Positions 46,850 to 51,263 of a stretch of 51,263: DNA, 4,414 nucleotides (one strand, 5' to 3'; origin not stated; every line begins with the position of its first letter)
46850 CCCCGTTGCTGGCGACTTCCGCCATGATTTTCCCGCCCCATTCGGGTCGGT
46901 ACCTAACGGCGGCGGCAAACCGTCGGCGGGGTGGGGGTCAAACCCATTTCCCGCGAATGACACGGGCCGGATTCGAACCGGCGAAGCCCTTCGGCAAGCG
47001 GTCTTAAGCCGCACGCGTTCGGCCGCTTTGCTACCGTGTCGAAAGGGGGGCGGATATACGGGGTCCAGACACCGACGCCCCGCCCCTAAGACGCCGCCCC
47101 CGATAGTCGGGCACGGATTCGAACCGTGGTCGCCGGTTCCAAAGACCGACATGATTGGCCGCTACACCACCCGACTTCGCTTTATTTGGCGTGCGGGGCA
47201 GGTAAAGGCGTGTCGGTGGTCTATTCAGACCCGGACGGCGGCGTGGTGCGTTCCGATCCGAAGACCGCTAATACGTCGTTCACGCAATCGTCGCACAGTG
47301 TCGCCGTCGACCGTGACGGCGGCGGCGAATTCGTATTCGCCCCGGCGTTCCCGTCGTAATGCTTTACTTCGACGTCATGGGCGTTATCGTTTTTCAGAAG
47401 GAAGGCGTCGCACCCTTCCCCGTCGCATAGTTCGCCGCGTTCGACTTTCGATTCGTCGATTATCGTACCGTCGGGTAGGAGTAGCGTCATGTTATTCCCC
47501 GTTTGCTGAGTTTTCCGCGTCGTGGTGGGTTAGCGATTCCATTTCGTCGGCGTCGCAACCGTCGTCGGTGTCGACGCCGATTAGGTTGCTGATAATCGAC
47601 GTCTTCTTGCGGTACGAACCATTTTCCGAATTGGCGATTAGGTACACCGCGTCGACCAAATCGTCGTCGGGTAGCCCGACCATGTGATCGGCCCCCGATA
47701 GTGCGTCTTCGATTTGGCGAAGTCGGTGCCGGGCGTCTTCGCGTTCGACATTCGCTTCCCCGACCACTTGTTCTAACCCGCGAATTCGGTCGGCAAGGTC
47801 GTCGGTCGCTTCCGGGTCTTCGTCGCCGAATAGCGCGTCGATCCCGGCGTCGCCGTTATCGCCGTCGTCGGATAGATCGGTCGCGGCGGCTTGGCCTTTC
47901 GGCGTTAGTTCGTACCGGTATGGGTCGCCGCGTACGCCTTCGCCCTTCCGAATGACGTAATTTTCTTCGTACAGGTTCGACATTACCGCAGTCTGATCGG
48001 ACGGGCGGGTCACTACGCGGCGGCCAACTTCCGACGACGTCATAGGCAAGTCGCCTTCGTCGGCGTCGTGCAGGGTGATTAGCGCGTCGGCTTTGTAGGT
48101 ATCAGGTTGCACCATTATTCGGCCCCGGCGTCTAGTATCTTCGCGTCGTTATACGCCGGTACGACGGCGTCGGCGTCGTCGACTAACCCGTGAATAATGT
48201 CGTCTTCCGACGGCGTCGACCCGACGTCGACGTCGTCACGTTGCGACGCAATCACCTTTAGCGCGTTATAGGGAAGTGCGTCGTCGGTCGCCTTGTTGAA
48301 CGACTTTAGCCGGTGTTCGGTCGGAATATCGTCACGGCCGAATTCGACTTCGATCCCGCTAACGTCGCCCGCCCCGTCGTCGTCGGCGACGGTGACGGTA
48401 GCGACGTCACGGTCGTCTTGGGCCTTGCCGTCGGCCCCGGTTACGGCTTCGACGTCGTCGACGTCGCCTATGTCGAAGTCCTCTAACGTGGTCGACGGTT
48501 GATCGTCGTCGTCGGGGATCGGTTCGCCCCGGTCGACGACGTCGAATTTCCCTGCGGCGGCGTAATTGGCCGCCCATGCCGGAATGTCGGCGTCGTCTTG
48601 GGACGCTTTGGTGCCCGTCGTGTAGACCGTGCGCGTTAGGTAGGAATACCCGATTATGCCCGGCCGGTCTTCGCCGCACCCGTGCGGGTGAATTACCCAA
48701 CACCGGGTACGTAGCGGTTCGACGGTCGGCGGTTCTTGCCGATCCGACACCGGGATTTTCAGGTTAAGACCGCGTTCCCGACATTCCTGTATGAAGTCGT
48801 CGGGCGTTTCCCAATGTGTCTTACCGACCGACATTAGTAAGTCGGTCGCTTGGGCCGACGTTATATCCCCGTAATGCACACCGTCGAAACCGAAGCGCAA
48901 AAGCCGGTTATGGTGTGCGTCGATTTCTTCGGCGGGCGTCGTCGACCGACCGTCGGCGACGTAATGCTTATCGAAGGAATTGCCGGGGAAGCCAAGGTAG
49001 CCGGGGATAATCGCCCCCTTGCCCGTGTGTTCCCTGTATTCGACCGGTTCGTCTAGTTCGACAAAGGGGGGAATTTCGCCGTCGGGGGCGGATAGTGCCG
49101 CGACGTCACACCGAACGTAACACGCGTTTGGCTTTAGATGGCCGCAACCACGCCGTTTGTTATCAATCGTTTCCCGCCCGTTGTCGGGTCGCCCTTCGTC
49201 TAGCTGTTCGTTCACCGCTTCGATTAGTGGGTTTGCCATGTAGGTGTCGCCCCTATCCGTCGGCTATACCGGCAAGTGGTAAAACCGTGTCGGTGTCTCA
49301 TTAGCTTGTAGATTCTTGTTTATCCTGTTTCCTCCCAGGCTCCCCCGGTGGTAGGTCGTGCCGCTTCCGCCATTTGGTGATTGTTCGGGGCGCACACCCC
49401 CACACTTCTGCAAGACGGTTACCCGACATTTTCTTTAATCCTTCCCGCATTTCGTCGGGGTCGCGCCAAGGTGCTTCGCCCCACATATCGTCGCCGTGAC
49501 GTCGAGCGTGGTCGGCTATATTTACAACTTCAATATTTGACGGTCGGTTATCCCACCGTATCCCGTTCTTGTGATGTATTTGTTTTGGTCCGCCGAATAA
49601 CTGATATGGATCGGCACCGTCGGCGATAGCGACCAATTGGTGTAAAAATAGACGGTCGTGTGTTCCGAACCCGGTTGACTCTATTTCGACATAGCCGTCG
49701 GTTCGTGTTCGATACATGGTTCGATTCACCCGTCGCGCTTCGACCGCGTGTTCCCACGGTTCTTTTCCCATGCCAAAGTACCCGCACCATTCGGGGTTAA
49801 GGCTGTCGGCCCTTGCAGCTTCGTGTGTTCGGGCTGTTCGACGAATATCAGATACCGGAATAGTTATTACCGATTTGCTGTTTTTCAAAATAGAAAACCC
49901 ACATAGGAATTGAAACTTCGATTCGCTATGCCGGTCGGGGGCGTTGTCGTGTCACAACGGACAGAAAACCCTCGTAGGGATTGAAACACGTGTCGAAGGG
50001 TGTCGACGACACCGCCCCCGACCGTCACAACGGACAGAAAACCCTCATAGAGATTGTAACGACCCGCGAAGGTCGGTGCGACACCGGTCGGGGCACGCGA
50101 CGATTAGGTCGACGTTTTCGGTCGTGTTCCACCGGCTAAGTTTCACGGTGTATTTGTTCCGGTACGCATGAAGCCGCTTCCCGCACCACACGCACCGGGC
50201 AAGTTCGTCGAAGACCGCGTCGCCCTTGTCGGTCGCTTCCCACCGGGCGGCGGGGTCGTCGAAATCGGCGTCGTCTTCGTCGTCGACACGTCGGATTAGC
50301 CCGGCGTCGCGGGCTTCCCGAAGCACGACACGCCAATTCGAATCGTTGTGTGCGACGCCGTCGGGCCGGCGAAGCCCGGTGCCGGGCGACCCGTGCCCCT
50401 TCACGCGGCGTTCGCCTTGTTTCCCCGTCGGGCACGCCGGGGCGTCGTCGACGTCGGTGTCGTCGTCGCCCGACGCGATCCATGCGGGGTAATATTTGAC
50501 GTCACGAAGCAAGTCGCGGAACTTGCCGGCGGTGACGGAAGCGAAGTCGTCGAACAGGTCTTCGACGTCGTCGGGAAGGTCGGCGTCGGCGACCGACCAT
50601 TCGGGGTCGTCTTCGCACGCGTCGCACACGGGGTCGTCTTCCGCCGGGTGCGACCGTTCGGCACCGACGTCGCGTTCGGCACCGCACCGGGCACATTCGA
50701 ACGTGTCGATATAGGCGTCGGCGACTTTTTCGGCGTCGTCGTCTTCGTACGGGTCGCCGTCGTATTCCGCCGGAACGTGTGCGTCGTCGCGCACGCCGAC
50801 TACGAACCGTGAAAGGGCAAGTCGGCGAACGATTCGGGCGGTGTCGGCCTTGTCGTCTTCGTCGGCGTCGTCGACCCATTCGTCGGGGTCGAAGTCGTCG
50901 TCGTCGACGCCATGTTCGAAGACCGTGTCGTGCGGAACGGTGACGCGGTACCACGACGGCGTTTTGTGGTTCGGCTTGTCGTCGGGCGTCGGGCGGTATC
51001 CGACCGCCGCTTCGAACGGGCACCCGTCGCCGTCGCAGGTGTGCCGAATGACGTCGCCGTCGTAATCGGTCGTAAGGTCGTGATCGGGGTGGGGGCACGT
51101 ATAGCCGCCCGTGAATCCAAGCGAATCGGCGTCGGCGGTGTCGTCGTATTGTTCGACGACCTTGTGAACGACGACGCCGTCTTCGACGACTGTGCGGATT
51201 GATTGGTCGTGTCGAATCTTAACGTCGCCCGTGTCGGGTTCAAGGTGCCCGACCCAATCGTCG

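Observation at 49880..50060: Virus-borne mini-CRISPR array without cas genes in an archaeal tailed virus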

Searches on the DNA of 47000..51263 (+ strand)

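Call 5: search_dna_similar(query=window:47000-51263:+, collection=phages, mode=near)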
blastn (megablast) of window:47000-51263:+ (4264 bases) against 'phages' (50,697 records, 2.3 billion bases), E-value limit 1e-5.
No match.

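Call 17: search_dna_similar(query=window:49870-50110:+, collection=phages, mode=distant, max_evalue=10)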
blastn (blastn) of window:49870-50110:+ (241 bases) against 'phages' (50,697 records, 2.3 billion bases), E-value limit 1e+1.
Records with a match: 41; places in all: 41; records where one place covers at least 80% of the query: 0.
Best place of each record, by identity: >=99% 24; 95-99% 10; 90-95% 5; 80-90% 2.
By first word of the organism name: Gordonia 29; Mycobacterium 4; Bacteroides 2; Bacteriophage 2; Acinetobacter 2; Vibrio 1; Microbacterium 1.
By host as written in the record: Gordonia terrae 3612 21; Gordonia rubripertincta NRRL B-16540 5; Mycobacterium smegmatis mc2 155 4; - 4; Bacteroides caccae DA679 2; Gordonia terrae CAG3 2; Vibrio natriegens 1; Microbacterium foliorum NRRL B-24224 1; and 1 more.
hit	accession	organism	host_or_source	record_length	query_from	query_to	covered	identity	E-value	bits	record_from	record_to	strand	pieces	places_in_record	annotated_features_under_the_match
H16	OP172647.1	Bacteroides phage BC679P1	Bacteroides caccae DA679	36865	134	165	13%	84.4%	1e+1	37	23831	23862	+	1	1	DAM: DNA adenine methylase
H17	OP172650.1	Bacteroides phage BC679P4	Bacteroides caccae DA679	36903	134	165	13%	84.4%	1e+1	37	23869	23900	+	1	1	DAM: DNA adenine methylase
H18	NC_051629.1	Mycobacterium phage Yuna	Mycobacterium smegmatis mc2 155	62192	60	84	10%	92.0%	3e+0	37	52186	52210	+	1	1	none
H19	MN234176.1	Mycobacterium phage Yuna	Mycobacterium smegmatis mc2 155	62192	60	84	10%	92.0%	3e+0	37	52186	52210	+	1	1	none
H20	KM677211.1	Mycobacterium phage Murucutumbu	Mycobacterium smegmatis mc2 155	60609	64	87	10%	91.7%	1e+1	36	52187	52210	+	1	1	none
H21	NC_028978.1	Mycobacterium phage Murucutumbu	Mycobacterium smegmatis mc2 155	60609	64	87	10%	91.7%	1e+1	36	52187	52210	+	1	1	none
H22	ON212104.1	Vibrio phage VnaP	Vibrio natriegens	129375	18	41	10%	91.7%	1e+1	36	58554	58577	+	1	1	lipocalin family protein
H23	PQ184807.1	Gordonia phage MakoManhole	Gordonia rubripertincta NRRL B-16540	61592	129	151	10%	95.7%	3e+0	38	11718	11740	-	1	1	13: major capsid hexamer protein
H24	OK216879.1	Gordonia phage AnarQue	Gordonia rubripertincta NRRL B-16540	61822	129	151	10%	95.7%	3e+0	38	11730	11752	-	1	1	13: major capsid protein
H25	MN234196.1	Gordonia phage CloverMinnie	Gordonia terrae 3612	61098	129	151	10%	95.7%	3e+0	38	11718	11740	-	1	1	13: major capsid hexamer protein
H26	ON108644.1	Gordonia phage CaiB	Gordonia rubripertincta NRRL B-16540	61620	129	151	10%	95.7%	3e+0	38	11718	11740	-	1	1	13: major capsid hexamer protein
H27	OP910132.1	Gordonia phage Wooper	Gordonia rubripertincta NRRL B-16540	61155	129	151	10%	95.7%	3e+0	38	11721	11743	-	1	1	13: major capsid hexamer protein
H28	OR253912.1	Gordonia phage MossRose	Gordonia rubripertincta NRRL B-16540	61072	129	151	10%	95.7%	3e+0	38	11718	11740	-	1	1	13: major capsid hexamer protein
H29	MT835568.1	Bacteriophage sp.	human fecal samples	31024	133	154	9%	95.5%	1e+1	37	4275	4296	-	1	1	record has no annotation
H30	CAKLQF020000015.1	Acinetobacter phage MD-2021a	not known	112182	2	23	9%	95.5%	1e+1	37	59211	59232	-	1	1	Uncharacterised protein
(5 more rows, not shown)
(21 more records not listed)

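Call 18: search_dna_similar(query=window:49951-49987:+, collection=plasmids, mode=distant, max_evalue=10)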
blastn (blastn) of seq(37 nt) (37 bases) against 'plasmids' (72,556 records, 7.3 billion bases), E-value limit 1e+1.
In 1 record(s) the limit of 40 matching pieces per record was reached: places in those records are undercounted.
Records with a match: 4; places in all: 43; records where one place covers at least 80% of the query: 0.
Best place of each record, by identity: 90-95% 4.
By first word of the organism name: Pantoea 2; Pseudanabaena 1; Calothrix 1.
By predicted mobility (MOB-suite, as given by PLSDB): non-mobilizable 3; conjugative 1.
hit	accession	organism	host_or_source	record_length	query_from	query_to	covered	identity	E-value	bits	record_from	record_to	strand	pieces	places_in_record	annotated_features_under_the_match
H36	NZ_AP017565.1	Pseudanabaena sp. ABRG5-3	-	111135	15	37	62%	91.3%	5e+0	34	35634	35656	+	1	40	none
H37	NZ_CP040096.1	Pantoea sp. SO10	whole organism,soil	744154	7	29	62%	91.3%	5e+0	34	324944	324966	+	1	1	none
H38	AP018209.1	Calothrix brevissima NIES-22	-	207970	15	37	62%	91.3%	5e+0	34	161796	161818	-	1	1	none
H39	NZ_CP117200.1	Pantoea sp. SS70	Solanum tuberosum L.,cell culture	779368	7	29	62%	91.3%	5e+0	34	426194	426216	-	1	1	none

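Call 83: search_rna_families(source=window, start=49600, end=50300, threshold=evalue, max_evalue=1, show_alignments=3)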
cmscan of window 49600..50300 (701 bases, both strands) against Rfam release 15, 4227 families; matches with E-value up to 1: 6.
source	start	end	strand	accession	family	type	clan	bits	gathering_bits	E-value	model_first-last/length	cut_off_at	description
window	49951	49987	-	RF01373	CRISPR-DR60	Gene; CRISPR;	-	35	45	7.6e-05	1-37/37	no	CRISPR RNA direct repeat element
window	50024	50060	-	RF01373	CRISPR-DR60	Gene; CRISPR;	-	29.5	45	0.0022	1-37/37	no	CRISPR RNA direct repeat element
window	49951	49987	+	RF01369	CRISPR-DR56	Gene; CRISPR;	-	23.2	35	0.049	1-37/37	no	CRISPR RNA direct repeat element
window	49884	49916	-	RF01373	CRISPR-DR60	Gene; CRISPR;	-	21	45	0.41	1-37/37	no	CRISPR RNA direct repeat element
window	50207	50284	+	RF01059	mir-598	Gene; miRNA;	-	20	69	0.21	1-80/80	no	mir-598 microRNA precursor family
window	49974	49987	+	RF01322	CRISPR-DR9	Gene; CRISPR;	-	17.3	45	0.72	1-37/37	no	CRISPR RNA direct repeat element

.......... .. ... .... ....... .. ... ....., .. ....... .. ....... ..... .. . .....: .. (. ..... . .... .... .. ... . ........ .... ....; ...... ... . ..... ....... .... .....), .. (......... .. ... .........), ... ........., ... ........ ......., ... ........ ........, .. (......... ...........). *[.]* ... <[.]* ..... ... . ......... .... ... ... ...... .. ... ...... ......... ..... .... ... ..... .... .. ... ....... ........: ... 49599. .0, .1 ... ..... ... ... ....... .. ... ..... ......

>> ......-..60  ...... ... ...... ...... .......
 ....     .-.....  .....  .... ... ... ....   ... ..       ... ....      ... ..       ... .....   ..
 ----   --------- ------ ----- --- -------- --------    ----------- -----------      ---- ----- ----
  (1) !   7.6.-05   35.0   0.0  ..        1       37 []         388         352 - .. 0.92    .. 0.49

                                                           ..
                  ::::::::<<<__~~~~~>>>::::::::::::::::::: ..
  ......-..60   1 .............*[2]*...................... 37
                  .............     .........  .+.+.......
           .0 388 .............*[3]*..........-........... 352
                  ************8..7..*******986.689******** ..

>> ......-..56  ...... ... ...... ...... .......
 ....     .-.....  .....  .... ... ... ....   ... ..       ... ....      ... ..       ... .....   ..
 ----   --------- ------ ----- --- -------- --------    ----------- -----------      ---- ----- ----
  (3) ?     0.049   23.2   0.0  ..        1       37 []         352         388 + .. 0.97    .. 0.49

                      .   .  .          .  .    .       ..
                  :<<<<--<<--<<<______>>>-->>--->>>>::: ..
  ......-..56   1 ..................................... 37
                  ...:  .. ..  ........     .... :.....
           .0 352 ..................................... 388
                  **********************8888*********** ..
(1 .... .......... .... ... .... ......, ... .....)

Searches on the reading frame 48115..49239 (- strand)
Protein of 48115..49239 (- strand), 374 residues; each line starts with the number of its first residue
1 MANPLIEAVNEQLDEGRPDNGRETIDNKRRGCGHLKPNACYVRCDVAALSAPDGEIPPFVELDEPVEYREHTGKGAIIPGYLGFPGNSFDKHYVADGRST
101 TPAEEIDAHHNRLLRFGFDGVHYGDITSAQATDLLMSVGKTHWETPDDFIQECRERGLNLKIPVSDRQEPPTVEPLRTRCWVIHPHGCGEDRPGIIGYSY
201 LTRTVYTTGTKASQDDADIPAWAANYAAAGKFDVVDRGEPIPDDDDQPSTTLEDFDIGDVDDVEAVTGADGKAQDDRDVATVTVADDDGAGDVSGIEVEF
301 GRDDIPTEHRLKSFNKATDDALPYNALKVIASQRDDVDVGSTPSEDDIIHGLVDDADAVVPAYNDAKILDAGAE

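Call 11: search_protein_families(library=pfam, proteins=[window:48115-49239:-], max_evalue=0.01)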
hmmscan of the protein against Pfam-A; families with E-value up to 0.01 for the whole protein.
window:48115-49239:- (374 aa): 0 families

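Call 12: search_protein_families(library=phrogs, proteins=[window:48115-49239:-], max_evalue=0.001)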
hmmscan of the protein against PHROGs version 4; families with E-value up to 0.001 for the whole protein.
window:48115-49239:- (374 aa): 0 families

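Call 19: find_encoding_contigs(protein=window:48115-49239:-, flank=10000, max_places=10)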
Protein window:48115-49239:- (374 aa): no gene with exactly this product is on record in the collection.

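Call 21: find_related_loci(query=window:48115-49239:-, collection=viral_contigs, flank=6000)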
Query window:48115-49239:- (374 aa) in viral_contigs; peptide patterns used: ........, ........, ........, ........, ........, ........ (x = any residue, [..] = any of these).
12 stretches matched a pattern, but none encodes a relative of the query by tblastn (E <= 1e-3).

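Call 91: find_homologous_proteins(query=window:48115-49239:-, max_evalue=1e-10)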
Query window:48115-49239:- (374 aa): 74 proteins with E <= 1e-10 among 6245 candidates.
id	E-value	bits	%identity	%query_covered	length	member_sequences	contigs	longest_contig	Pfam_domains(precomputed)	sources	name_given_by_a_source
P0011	2.8e-253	858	100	100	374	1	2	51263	-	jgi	-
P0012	1.3e-182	625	74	97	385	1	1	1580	-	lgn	-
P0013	3.3e-180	617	73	98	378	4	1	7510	-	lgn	-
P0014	7.0e-175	600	69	99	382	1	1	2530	-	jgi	jgi:hypothetical protein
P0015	1.9e-173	595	70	100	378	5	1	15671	-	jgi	-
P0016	4.7e-172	591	70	98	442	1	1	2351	-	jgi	-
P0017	1.5e-171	589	71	97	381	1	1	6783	-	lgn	-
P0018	5.4e-169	580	70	98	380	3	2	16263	-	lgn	-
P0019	3.4e-168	578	69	98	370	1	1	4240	-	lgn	-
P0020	3.5e-165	568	69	99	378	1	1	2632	-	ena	-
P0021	1.4e-164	566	67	98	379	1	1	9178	-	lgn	-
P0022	8.2e-152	524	64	99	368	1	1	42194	-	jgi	-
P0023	2.6e-149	516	63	98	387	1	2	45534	-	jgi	-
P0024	1.7e-147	510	63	98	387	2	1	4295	-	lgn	-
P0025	8.8e-147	507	64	98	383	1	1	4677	-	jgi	jgi:hypothetical protein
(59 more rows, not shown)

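Call 92: find_encoding_contigs(protein=P0015, flank=4000, max_places=3)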
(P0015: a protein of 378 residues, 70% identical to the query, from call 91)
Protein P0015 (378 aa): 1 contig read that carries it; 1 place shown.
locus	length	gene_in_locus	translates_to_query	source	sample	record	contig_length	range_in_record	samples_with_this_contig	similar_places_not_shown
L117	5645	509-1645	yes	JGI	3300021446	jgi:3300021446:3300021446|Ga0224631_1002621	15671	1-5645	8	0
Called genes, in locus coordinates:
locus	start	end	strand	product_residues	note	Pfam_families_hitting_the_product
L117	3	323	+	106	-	?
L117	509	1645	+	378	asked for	-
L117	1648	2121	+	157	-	-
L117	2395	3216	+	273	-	-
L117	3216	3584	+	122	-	-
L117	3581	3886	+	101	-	-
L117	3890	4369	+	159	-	-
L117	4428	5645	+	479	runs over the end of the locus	-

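Call 93: find_encoding_contigs(protein=P0018, flank=4000, max_places=3)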
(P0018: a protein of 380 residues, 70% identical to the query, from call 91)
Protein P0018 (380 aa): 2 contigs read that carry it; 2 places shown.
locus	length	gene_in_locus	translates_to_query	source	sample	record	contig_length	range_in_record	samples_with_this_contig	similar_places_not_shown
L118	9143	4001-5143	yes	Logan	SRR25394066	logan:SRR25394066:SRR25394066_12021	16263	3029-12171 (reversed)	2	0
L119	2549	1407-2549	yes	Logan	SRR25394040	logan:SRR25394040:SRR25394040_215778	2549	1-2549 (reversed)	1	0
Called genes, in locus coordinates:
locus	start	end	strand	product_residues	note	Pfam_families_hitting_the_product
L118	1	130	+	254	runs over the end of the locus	-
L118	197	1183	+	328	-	PF00382:TFIIB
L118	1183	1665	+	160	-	-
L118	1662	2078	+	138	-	-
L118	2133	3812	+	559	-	-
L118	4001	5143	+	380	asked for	-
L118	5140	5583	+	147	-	-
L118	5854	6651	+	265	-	-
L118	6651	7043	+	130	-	-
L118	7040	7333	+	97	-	-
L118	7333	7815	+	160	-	-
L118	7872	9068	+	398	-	-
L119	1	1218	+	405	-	?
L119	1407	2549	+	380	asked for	?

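Call 94: find_encoding_contigs(protein=P0013, flank=4000, max_places=3)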
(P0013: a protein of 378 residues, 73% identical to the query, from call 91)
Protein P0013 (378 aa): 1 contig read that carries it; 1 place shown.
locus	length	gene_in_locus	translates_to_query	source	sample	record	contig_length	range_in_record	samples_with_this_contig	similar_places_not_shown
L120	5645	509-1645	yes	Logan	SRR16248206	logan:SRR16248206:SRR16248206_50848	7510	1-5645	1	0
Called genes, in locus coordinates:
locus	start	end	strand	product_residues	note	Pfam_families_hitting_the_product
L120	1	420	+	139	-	?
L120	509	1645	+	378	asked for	-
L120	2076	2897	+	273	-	-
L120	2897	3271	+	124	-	-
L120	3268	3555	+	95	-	-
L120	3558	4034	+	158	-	-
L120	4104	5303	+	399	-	-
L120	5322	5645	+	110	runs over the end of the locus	PF18902:DUF5658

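Call 95: find_encoding_contigs(protein=P0023, flank=4000, max_places=3)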
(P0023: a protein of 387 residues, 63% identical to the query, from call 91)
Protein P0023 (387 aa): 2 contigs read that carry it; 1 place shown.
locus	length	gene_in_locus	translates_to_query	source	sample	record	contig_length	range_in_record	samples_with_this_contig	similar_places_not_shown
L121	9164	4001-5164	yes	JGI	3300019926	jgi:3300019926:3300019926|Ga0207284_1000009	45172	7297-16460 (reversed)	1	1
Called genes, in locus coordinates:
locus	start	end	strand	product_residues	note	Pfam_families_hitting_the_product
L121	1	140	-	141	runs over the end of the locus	-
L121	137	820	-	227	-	-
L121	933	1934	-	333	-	PF19935:DUF6398 (faint), PF00382:TFIIB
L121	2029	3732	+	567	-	-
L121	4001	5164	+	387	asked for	-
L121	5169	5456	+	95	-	-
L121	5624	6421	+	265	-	-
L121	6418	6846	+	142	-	-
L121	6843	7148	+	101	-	-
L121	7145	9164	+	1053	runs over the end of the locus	-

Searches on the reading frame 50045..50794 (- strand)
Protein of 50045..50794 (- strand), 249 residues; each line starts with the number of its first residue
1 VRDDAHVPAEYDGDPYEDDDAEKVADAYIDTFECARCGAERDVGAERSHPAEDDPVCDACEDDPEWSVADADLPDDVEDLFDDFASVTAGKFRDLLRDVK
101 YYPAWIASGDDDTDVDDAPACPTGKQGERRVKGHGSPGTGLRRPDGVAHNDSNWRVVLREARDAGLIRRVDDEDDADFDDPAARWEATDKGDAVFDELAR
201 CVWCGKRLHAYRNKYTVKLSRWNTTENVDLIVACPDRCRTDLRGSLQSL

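Call 11: search_protein_families(library=pfam, proteins=[window:50045-50794:-], max_evalue=0.01)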
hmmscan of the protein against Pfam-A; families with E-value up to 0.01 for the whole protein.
window:50045-50794:- (249 aa): 0 families

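Call 12: search_protein_families(library=phrogs, proteins=[window:50045-50794:-], max_evalue=0.001)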
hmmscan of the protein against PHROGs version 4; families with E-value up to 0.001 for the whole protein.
window:50045-50794:- (249 aa): 0 families

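Call 22: find_related_loci(query=window:50045-50794:-, collection=viral_contigs, flank=6000)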
Query window:50045-50794:- (249 aa) in viral_contigs; peptide patterns used: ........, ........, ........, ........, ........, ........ (x = any residue, [..] = any of these).
3 stretches matched a pattern, but none encodes a relative of the query by tblastn (E <= 1e-3).

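Call 53: find_homologous_proteins(query=window:50045-50794:-, max_evalue=0.001)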
Query window:50045-50794:- (249 aa): 3 proteins with E <= 0.001 among 2300 candidates.
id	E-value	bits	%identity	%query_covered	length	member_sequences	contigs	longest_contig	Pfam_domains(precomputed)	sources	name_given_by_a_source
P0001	7.9e-75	270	64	78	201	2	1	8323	-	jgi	jgi:hypothetical protein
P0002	1.6e-55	207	67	55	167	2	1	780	-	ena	-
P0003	4.1e-41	159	44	94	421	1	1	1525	-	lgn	-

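Call 54: find_encoding_contigs(protein=P0001, flank=10000)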
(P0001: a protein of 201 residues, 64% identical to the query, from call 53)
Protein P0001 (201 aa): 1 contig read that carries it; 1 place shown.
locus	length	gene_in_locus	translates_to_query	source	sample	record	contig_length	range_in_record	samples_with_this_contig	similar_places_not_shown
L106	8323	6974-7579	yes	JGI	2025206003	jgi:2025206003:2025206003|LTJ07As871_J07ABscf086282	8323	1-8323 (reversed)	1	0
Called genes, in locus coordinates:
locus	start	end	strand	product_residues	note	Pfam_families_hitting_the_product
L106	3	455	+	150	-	?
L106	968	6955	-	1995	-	-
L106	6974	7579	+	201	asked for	-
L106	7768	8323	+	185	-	?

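Call 55: find_encoding_contigs(protein=P0003, flank=10000)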
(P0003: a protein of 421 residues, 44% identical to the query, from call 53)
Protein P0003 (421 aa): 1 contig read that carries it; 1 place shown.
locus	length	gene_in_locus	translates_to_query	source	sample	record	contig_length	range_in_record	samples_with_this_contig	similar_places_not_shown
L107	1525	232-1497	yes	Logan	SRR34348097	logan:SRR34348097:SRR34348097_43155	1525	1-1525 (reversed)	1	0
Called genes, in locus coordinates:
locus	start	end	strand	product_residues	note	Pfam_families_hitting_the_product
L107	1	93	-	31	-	?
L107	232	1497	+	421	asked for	-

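Call 56: find_encoding_contigs(protein=P0002, flank=10000)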
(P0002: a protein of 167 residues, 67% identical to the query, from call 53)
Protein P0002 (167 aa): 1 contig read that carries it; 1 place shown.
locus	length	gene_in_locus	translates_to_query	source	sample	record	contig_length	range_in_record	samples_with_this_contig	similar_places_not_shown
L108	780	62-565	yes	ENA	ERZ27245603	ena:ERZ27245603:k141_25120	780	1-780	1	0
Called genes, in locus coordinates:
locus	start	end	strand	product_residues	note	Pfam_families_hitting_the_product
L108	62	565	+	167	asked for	-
